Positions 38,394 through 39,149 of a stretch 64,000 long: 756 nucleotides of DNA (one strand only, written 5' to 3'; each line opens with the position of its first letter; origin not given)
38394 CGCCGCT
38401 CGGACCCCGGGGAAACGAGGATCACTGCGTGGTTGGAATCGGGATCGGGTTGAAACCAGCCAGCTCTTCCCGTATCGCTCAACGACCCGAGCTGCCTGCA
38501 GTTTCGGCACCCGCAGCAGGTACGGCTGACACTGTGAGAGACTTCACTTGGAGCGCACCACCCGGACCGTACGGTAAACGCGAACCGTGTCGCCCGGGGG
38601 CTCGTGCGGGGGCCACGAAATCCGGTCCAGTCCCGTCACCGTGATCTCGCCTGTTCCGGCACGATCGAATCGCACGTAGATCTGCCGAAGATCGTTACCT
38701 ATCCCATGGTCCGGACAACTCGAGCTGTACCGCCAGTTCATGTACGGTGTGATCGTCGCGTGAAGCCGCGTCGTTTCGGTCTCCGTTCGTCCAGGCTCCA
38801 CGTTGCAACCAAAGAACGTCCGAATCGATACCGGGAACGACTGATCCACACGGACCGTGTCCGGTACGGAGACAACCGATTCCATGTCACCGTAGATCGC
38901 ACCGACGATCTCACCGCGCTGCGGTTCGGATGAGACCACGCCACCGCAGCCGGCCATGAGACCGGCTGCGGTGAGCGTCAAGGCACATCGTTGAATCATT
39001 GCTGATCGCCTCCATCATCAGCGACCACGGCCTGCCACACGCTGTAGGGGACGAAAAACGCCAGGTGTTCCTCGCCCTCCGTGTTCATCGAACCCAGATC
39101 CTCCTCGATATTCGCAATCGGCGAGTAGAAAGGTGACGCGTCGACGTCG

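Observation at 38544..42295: Low-G+C four-gene module: PAS kinase, LuxR regulator, alpha-lytic-type pre-pro-protease and an ATGA-coupled small lipoprotein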

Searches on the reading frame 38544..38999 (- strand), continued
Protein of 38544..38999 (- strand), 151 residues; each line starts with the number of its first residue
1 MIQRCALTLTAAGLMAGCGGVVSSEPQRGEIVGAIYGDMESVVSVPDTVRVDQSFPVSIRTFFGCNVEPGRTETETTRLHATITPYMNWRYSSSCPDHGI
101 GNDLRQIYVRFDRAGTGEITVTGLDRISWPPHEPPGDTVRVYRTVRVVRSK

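Call 66: find_encoding_contigs(protein=P0141, flank=4000, max_places=3)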
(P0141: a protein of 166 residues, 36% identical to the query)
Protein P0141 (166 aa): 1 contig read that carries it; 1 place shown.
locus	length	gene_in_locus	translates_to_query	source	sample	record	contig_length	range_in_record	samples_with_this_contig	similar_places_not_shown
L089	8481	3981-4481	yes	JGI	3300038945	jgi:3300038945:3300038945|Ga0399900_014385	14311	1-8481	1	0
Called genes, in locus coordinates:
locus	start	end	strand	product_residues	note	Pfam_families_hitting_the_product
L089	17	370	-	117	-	PF00543:P-II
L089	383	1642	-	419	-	PF00909:Ammonium_transp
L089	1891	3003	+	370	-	PF01594:AI-2E_transport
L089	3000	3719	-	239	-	-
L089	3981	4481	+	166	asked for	-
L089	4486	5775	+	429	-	-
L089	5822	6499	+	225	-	PF13489:Methyltransf_23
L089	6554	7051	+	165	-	-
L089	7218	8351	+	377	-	PF00072:Response_reg, PF13487:HD_5, PF01966:HD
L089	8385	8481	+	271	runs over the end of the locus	PF02634:FdhD-NarQ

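Call 81: search_protein_families(library=pfam, proteins=[P0175, P0254, P0186, P0152, P0154, P0155, P0228, P0277, P0264, P0246], max_evalue=0.01)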
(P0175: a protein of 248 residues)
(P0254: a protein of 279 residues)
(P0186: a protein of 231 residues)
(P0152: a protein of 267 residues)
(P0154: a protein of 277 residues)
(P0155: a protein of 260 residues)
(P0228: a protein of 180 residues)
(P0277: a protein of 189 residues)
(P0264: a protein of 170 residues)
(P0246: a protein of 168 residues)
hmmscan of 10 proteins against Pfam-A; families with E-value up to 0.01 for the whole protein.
P0175 (248 aa): 0 families

P0254 (279 aa): 0 families

P0186 (231 aa): 0 families

P0152 (267 aa): 0 families

P0154 (277 aa): 0 families

P0155 (260 aa): 1 family
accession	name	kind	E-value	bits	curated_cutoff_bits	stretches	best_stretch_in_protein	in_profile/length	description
PF05506.17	PLipase_C_C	-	0.0015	19.9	24.4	0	98-140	11-49/80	Bacterial phospholipase C, C-terminal domain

P0228 (180 aa): 0 families

P0277 (189 aa): 0 families

P0264 (170 aa): 0 families

P0246 (168 aa): 0 families
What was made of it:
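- Tried and rejected: Domain fusions in longer lipoprotein-family members gave no informative domain; there was one sub-threshold PLipase_C_C hit (call 81).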

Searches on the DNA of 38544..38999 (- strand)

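Call 80: search_rna_families(source=L005, start=4150, end=4520, threshold=evalue, max_evalue=1)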
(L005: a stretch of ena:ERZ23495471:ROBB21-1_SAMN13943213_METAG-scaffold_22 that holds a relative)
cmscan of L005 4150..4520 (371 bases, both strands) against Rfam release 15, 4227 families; matches with E-value up to 1: 1.
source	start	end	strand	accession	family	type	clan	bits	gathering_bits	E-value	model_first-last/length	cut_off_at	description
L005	4150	4231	-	RF01946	KCNQ1OT1_1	Gene; lncRNA;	-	8.7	70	0.3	1-82/464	3'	KCNQ1 overlapping transcript 1 conserved region 1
